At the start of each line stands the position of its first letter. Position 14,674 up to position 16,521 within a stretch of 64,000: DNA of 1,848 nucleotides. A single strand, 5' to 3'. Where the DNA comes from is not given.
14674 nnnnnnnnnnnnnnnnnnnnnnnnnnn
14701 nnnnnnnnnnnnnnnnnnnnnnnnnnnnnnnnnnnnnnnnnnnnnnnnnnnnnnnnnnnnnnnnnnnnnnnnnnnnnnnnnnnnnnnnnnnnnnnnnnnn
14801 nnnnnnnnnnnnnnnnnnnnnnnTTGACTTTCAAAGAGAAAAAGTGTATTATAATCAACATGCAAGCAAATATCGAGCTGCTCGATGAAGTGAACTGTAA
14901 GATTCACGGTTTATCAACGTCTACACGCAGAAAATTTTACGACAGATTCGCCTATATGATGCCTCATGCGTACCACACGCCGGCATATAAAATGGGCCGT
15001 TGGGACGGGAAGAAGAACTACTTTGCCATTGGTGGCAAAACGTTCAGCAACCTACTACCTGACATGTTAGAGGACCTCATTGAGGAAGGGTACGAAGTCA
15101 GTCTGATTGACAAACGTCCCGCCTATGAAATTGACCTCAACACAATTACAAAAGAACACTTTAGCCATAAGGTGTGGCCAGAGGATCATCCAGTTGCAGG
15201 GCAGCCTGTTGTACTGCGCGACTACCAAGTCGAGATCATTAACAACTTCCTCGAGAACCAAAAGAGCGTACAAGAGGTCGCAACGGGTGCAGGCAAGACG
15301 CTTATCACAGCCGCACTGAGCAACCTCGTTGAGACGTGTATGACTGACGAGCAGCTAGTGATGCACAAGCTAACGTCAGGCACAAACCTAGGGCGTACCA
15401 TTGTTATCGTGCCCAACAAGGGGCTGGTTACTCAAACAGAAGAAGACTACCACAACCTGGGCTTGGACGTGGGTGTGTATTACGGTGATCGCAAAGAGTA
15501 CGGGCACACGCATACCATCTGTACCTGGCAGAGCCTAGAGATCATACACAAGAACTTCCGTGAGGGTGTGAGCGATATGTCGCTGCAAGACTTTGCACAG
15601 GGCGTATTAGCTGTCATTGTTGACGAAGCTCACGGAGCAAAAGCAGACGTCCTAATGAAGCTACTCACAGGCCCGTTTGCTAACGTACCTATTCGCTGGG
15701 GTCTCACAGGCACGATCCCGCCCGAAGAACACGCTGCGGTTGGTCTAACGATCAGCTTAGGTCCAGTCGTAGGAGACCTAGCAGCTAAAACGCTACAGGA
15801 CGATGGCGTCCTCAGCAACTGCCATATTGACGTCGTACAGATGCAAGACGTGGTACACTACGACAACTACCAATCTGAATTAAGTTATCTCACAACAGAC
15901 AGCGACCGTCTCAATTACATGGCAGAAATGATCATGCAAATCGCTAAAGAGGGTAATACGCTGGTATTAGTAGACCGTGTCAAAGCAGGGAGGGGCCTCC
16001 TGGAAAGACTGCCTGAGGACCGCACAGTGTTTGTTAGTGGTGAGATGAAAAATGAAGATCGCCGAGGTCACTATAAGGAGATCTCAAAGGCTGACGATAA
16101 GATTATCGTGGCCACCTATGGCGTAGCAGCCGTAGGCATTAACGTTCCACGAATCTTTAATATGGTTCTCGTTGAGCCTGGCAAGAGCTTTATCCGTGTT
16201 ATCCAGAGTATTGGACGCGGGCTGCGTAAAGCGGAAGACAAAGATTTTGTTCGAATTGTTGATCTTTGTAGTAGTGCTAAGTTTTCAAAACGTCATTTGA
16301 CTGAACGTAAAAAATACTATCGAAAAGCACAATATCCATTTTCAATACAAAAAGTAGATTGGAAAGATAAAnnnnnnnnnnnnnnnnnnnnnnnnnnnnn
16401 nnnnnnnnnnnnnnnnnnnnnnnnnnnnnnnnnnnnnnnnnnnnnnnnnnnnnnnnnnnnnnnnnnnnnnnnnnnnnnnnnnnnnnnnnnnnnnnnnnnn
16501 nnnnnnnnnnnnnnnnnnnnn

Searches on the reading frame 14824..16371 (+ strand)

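Call 54: search_protein_families(library=phrogs, proteins=[window:14824-16371:+], max_evalue=0.00001)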
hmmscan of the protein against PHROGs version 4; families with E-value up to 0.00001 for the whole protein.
window:14824-16371:+ (516 aa): 7 families
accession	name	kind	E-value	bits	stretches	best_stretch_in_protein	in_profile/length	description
phrog_16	-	DNA, RNA and nucleotide metabolism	2.6e-67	228.8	1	38-501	93-614/986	DNA helicase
phrog_9690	-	DNA, RNA and nucleotide metabolism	9.6e-48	163.8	1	254-511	34-304/306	DNA helicase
phrog_16259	-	DNA, RNA and nucleotide metabolism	8.5e-21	75.5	1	16-296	5-259/330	DNA helicase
phrog_17901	-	DNA, RNA and nucleotide metabolism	4.5e-15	57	1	419-511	5-103/109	DNA helicase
phrog_62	-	DNA, RNA and nucleotide metabolism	4.7e-12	45.2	0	357-483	985-1110/1881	DNA helicase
phrog_14619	-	DNA, RNA and nucleotide metabolism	4.1e-10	40.7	1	49-169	40-159/314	DNA helicase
phrog_2488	-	DNA, RNA and nucleotide metabolism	2.2e-09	37.6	1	128-221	19-102/579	DNA helicase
